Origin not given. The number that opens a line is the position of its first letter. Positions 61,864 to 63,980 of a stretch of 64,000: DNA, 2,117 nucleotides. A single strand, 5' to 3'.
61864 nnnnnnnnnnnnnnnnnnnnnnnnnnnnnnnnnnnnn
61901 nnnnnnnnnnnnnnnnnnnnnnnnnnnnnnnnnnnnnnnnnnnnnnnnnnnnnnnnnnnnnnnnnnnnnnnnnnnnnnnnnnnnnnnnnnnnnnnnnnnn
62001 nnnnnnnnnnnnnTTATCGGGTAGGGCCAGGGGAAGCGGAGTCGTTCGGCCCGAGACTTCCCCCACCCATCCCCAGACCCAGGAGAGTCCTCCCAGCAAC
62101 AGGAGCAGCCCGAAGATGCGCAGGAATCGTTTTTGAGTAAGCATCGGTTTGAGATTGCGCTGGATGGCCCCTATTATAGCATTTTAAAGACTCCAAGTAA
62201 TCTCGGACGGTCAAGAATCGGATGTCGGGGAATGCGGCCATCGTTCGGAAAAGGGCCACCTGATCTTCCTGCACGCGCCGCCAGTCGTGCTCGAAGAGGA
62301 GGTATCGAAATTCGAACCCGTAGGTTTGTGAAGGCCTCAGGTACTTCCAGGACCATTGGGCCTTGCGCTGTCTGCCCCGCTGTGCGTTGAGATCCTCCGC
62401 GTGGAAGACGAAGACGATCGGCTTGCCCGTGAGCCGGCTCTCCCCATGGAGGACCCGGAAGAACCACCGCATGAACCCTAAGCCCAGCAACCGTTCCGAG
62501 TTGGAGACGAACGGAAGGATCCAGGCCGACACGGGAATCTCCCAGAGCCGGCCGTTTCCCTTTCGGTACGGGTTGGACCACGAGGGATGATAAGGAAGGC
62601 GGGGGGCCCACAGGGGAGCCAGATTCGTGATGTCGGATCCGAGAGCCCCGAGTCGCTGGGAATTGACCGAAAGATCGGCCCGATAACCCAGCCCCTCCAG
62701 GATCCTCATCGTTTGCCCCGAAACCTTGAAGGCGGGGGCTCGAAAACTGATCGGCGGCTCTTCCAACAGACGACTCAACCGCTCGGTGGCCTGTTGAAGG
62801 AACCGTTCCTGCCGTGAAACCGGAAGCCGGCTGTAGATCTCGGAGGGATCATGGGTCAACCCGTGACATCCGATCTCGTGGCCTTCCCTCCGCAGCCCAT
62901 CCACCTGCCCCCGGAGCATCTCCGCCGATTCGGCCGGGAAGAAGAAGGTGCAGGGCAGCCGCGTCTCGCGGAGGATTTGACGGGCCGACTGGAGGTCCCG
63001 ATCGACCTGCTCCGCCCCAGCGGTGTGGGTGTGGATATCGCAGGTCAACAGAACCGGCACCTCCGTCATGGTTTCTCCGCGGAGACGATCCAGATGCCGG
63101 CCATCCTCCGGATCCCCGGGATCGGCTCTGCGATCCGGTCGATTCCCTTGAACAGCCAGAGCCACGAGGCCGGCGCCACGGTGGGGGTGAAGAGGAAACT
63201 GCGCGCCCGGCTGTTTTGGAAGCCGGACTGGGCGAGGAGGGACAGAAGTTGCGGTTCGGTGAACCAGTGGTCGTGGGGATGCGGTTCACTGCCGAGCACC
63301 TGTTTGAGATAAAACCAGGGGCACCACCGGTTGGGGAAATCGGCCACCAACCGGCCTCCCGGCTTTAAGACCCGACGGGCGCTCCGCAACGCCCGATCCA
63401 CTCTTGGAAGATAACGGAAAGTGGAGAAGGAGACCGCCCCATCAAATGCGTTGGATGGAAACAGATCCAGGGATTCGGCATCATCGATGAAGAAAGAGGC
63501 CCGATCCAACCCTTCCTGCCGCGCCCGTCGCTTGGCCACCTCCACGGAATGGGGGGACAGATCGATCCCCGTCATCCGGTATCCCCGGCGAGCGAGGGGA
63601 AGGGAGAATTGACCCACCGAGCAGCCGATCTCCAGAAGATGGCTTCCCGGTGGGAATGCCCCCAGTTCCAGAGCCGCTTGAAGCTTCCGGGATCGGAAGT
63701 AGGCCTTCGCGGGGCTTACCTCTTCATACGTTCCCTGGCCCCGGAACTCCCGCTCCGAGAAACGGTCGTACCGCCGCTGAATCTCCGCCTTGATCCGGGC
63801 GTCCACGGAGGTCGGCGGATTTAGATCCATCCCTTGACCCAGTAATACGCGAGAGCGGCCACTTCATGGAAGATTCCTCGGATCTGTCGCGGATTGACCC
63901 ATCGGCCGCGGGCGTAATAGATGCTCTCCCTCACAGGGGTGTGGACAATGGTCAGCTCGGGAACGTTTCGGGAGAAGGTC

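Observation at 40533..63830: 23-kb envelope glycan/LPS locus with an Arn-like module (ArnC-like, ArnT-like, UXS/ArnA-decarboxylase-like, two CE4 enzymes) and four SAM methyltransferases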

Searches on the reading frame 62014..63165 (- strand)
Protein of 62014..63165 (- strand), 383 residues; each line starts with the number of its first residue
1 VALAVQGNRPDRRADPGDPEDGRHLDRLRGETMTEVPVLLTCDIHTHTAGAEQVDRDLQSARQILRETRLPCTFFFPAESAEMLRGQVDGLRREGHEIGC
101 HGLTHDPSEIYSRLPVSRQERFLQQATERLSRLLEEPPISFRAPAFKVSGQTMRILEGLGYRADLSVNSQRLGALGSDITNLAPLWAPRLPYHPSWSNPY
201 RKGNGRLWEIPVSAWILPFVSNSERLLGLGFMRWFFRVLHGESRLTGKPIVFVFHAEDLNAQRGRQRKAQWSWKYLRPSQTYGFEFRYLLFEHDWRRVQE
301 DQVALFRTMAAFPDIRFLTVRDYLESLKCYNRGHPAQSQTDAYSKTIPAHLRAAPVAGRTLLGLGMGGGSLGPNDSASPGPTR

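Call 3: search_protein_families(library=pfam, proteins=[window:62014-63165:-])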
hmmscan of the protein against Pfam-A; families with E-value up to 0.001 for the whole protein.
window:62014-63165:- (383 aa): 3 families
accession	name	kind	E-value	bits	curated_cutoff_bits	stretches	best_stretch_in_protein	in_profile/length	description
PF01522.26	Polysacc_deac_1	-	1.1e-12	48.4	23.1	1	59-162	22-122/124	Polysaccharide deacetylase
PF10096.14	DUF2334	-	4.1e-05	23.7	26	1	87-157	58-137/203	Uncharacterized protein conserved in bacteria (DUF2334)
PF11959.13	DUF3473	-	0.00067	20.1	29.6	0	196-299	19-126/130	Domain of unknown function (DUF3473)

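Call 8: search_protein_families(library=ncbifam, proteins=[window:62014-63165:-], max_evalue=0.00001)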
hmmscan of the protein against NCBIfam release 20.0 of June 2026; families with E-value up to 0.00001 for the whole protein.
window:62014-63165:- (383 aa): 2 families
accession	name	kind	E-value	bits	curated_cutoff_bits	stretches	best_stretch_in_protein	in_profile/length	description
TIGR03006.1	pepcterm_polyde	equivalog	8.3e-10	38.2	276.2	1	53-299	31-268/272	XrtA system polysaccharide deacetylase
TIGR02764.1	spore_ybaN_pdaB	equivalog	4.4e-08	33.1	237.4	1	60-163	23-123/191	polysaccharide deacetylase family sporulation protein PdaB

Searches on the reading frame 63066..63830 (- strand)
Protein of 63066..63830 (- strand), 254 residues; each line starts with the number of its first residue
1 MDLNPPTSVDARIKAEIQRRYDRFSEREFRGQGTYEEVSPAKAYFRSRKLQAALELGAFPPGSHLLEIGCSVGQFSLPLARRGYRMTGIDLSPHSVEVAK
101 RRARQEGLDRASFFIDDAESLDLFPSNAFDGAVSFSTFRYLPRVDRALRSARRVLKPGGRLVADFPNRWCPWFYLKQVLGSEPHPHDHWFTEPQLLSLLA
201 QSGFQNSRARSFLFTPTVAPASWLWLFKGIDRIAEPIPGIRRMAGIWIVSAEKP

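Call 3: search_protein_families(library=pfam, proteins=[window:63066-63830:-])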
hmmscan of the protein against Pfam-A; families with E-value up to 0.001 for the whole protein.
window:63066-63830:- (254 aa): 10 families
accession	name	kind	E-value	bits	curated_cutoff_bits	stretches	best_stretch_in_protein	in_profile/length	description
PF08241.18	Methyltransf_11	-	1.4e-23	83.7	21.2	1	66-162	1-94/95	Methyltransferase domain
PF13649.12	Methyltransf_25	-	4.3e-22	79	27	1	66-159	2-97/97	Methyltransferase domain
PF13847.12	Methyltransf_31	-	6.7e-20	71.7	27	1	62-167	4-113/145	Methyltransferase domain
PF13489.12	Methyltransf_23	-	5.8e-18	65.6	27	1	46-206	5-161/164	Methyltransferase domain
PF08242.18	Methyltransf_12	-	1.6e-17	64.5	30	1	66-161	1-98/98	Methyltransferase domain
PF01209.24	Ubie_methyltran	-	1.6e-11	44.5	20.1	1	61-162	47-150/233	ubiE/COQ5 methyltransferase family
PF02353.26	CMAS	-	7.9e-06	25.8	27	1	47-162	48-163/273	Mycolic acid cyclopropane synthetase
PF01728.25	FtsJ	-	0.00041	20.8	24.1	0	49-162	8-136/181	FtsJ-like methyltransferase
PF05175.20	MTS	-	0.00062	19.9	23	0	63-162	33-137/170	Methyltransferase small domain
PF07021.18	MetW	-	0.00064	19.8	21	1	59-167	11-111/193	Methionine biosynthesis protein MetW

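Call 8: search_protein_families(library=ncbifam, proteins=[window:63066-63830:-], max_evalue=0.00001)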
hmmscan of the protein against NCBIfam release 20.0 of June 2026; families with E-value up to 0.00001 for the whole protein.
window:63066-63830:- (254 aa): 32 families (the best 25 are shown)
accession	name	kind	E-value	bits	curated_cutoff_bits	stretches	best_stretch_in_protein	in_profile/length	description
NF043040.1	corrin_prot_MT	hypoth_equivalog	1.9e-18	66.7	180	1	50-162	30-146/216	corrinoid protein-associated methyltransferase CpaM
NF047649.1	MTase_UXPK_star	exception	1.2e-15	57.3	460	1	54-163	70-182/283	methyltransferase/UXPK-star double selenoprotein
NF041537.1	ArsM_AhpD_UU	exception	1.5e-14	53.6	510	1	55-163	70-181/345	arsenite methyltransferase/AhpD domain selenoprotein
NF045667.1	MTase_DVU1556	equivalog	2.7e-14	53.1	155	1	51-162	12-118/213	DVU_1556 family methyltransferase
TIGR01983.1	UbiG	equivalog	2e-13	50.2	102.95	1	62-170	50-158/228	bifunctional 2-polyprenyl-6-hydroxyphenol methylase/3-demethylubiquinol 3-O-methyltransferase UbiG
TIGR01934.1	MenG_MenH_UbiE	subfamily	2.2e-13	50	158.35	1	61-162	39-140/223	ubiquinone/menaquinone biosynthesis methyltransferase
NF041536.1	ArsM_DUF2284_UU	exception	1e-12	47.2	575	1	55-162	70-179/459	arsenite methyltransferase/DUF2284 domain selenoprotein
NF001244.0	PRK00216.1-5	equivalog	1.2e-11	44.4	216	1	60-162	47-152/236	bifunctional demethylmenaquinone methyltransferase/2-methoxy-6-polyprenyl-1,4-benzoquinol methylase UbiE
TIGR02021.1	BchM-ChlM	equivalog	7.2e-11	41.9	158.9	1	59-143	52-133/218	magnesium protoporphyrin IX methyltransferase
NF045882.1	PLipidMtase_Leg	equivalog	2e-10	40.8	390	1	64-162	45-142/207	phospholipid N-methyltransferase PmtA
NF045825.1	FAmtase_mtf2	equivalog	3e-10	39.8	400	1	62-162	59-157/248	fatty-acid O-methyltransferase Mtf2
TIGR02072.1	BioC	equivalog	4e-09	36.6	184.95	1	63-162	36-131/244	malonyl-ACP O-methyltransferase BioC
NF001242.0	PRK00216.1-3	equivalog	1.6e-08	34.2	351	1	64-162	73-174/258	bifunctional demethylmenaquinone methyltransferase/2-methoxy-6-polyprenyl-1,4-benzoquinol methylase UbiE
NF045823.1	PthPhpthDimycoMt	equivalog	3.1e-08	33.1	300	1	62-165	67-169/256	phthiotriol/phenolphthiotriol dimycocerosates methyltransferase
NF001240.0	PRK00216.1-1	equivalog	8.4e-08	31.6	378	1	56-162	58-167/251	bifunctional demethylmenaquinone methyltransferase/2-methoxy-6-polyprenyl-1,4-benzoquinol methylase UbiE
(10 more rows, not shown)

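Call 19: find_encoding_contigs(protein=window:63066-63830:-, flank=10000, max_places=3)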
Protein window:63066-63830:- (254 aa): 3 contigs read that carry it; 2 places shown.
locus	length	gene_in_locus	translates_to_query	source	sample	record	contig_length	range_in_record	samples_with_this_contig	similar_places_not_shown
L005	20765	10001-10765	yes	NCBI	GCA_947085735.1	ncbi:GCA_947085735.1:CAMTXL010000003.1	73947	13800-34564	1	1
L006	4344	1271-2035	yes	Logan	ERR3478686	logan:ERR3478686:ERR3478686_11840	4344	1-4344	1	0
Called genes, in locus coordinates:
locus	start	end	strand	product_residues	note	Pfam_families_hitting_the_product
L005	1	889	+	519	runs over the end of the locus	PF02310:B12-binding, PF04055:Radical_SAM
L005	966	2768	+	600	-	-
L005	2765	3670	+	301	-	PF01073:3Beta_HSD (weak), PF01370:Epimerase, PF04321:RmlD_sub_bind, PF07993:NAD_binding_4 (faint), PF16363:GDP_Man_Dehyd, PF02719:Polysacc_synt_2 (weak)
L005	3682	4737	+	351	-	PF13524:Glyco_trans_1_2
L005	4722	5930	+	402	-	PF13439:Glyco_transf_4, PF13579:Glyco_trans_4_4, PF20706:GT4-conflict (weak), PF00534:Glycos_transf_1, PF13692:Glyco_trans_1_4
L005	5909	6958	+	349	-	PF04055:Radical_SAM, PF13186:SPASM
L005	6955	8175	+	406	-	PF13231:PMT_2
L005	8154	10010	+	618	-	PF00534:Glycos_transf_1, PF13692:Glyco_trans_1_4, PF02698:DUF218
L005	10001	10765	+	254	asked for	PF02353:CMAS (weak), PF01209:Ubie_methyltran, PF13489:Methyltransf_23, PF13847:Methyltransf_31, PF08241:Methyltransf_11, PF08242:Methyltransf_12, PF13649:Methyltransf_25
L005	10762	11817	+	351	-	PF01522:Polysacc_deac_1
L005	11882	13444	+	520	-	PF22148:Fervidolysin_NPro-like (weak), PF00082:Peptidase_S8, PF13385:Laminin_G_3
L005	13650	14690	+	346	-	PF13439:Glyco_transf_4, PF13579:Glyco_trans_4_4, PF20706:GT4-conflict, PF00534:Glycos_transf_1, PF13692:Glyco_trans_1_4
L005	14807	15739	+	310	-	PF01073:3Beta_HSD (weak), PF01370:Epimerase, PF02719:Polysacc_synt_2 (weak), PF16363:GDP_Man_Dehyd, PF07993:NAD_binding_4, PF02719:Polysacc_synt_2 (weak)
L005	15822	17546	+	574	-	PF22148:Fervidolysin_NPro-like (weak), PF00082:Peptidase_S8, PF13385:Laminin_G_3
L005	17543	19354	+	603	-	PF00953:Glycos_transf_4, PF13727:CoA_binding_3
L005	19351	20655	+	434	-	PF04932:Wzy_C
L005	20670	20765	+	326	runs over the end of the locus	PF01075:Glyco_transf_9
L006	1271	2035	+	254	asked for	PF02353:CMAS (weak), PF01209:Ubie_methyltran, PF13489:Methyltransf_23, PF13847:Methyltransf_31, PF08241:Methyltransf_11, PF08242:Methyltransf_12, PF13649:Methyltransf_25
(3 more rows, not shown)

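Call 40: search_protein_families(library=pfam, proteins=[L005:966-2768:+, L005:6955-8175:+, L005:8154-10010:+, L005:2765-3670:+], max_evalue=0.001)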
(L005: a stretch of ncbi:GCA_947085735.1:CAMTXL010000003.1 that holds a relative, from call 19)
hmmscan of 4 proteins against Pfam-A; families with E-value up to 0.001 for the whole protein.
L005:966-2768:+ (600 aa): 0 families

L005:6955-8175:+ (406 aa): 1 family
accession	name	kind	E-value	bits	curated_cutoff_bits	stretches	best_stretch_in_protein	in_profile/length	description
PF13231.12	PMT_2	-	9.1e-10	39.4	26.1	1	63-220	4-159/160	Dolichyl-phosphate-mannose-protein mannosyltransferase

L005:8154-10010:+ (618 aa): 3 families
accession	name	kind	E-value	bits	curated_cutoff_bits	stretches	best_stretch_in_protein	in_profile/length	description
PF02698.23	DUF218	-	3.5e-22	79.2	27.6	1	456-607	1-132/133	DUF218 domain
PF13692.12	Glyco_trans_1_4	-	1.5e-15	58.2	27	1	226-361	2-142/142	Glycosyl transferases group 1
PF00534.26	Glycos_transf_1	-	1.2e-11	44.9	26.4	1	224-369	14-166/172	Glycosyl transferases group 1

L005:2765-3670:+ (301 aa): 6 families
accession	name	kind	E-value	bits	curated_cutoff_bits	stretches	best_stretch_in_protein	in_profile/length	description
PF04321.23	RmlD_sub_bind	-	2.8e-54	184.6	27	1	5-293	2-281/287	RmlD substrate binding domain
PF01370.27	Epimerase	-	1.3e-26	94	20.9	1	6-219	1-230/240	NAD dependent epimerase/dehydratase family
PF16363.11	GDP_Man_Dehyd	-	7.9e-12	45.7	27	1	7-241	1-264/332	GDP-mannose 4,6 dehydratase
PF07993.18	NAD_binding_4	-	2.8e-08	33.7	20.1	1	68-175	91-218/258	Male sterility protein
PF02719.21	Polysacc_synt_2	-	3.5e-08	33.4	20.2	1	50-118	62-131/293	Polysaccharide biosynthesis protein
PF01073.25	3Beta_HSD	-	7.4e-07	28.9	22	1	8-148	2-156/280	3-beta hydroxysteroid dehydrogenase/isomerase family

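Call 67: search_protein_families(library=ncbifam, proteins=[L005:5909-6958:+, L005:966-2768:+, L005:3682-4737:+], max_evalue=0.00001)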
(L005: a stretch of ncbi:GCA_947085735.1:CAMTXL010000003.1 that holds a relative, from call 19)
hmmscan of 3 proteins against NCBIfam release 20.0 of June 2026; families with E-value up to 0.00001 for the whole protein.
L005:5909-6958:+ (349 aa): 39 families (the best 25 are shown)
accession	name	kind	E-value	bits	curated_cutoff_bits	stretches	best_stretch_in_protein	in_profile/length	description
TIGR04317.1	W_rSAM_matur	equivalog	2.3e-39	135.5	380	1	45-342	6-315/349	tungsten cofactor oxidoreductase radical SAM maturase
TIGR04311.1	rSAM_Geo_metal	subfamily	1.4e-32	113.3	400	2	43-214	3-181/423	radical SAM/SPASM family putative metalloenzyme maturase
NF033640.1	N_Twi_rSAM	subfamily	8.1e-26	91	170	2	39-230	107-317/398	twitch domain-containing radical SAM protein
TIGR02109.1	PQQ_syn_pqqE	equivalog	1.7e-24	86.4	381.35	1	40-326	4-292/358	pyrroloquinoline quinone biosynthesis protein PqqE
TIGR04545.1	rSAM_ahbD_hemeb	equivalog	2.5e-20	73.2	500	1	48-260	5-236/339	heme b synthase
TIGR03962.1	mycofact_rSAM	equivalog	3.7e-17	62.5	265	1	41-213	10-179/339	mycofactocin radical SAM maturase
TIGR04133.1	rSAM_w_lipo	hypoth_equivalog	6.7e-17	61.4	425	1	47-343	28-324/350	TIGR04133 family radical SAM/SPASM protein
TIGR02668.1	moaA_archaeal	equivalog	9.5e-17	60.9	325.25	1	47-215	14-181/303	GTP 3',8-cyclase MoaA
TIGR04546.1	rSAM_ahbC_deAc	equivalog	1.2e-16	60.5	650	1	50-225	46-218/390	12,18-didecarboxysiroheme deacetylase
TIGR04053.2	TIGR04053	equivalog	1.6e-16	60.6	395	1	41-247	6-212/366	TIGR04053 family radical SAM/SPASM domain-containing protein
TIGR04054.1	rSAM_NirJ1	equivalog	3.5e-16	58.8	650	1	50-225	43-215/387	putative heme d1 biosynthesis radical SAM protein NirJ1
TIGR04250.1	SCM_rSAM_ScmE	equivalog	1.1e-15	57.4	400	1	42-239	2-198/358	SynChlorMet cassette radical SAM/SPASM protein ScmE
TIGR04051.1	rSAM_NirJ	equivalog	8.5e-15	54.6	515.45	1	52-231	11-187/354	heme d1 biosynthesis radical SAM protein NirJ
TIGR02666.1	moaA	equivalog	1.1e-14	54.2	284.05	1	50-211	17-184/336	GTP 3',8-cyclase MoaA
NF001199.0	PRK00164.2-1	equivalog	8.2e-14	51.4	231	1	46-209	15-177/308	GTP 3',8-cyclase MoaA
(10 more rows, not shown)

L005:966-2768:+ (600 aa): 1 family
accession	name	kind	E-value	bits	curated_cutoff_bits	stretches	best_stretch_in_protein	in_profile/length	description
TIGR04326.1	O_ant_LIC13510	subfamily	6.2e-21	74.4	250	1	290-545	320-565/602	TIGR04326 family surface carbohydrate biosynthesis protein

L005:3682-4737:+ (351 aa): 0 families
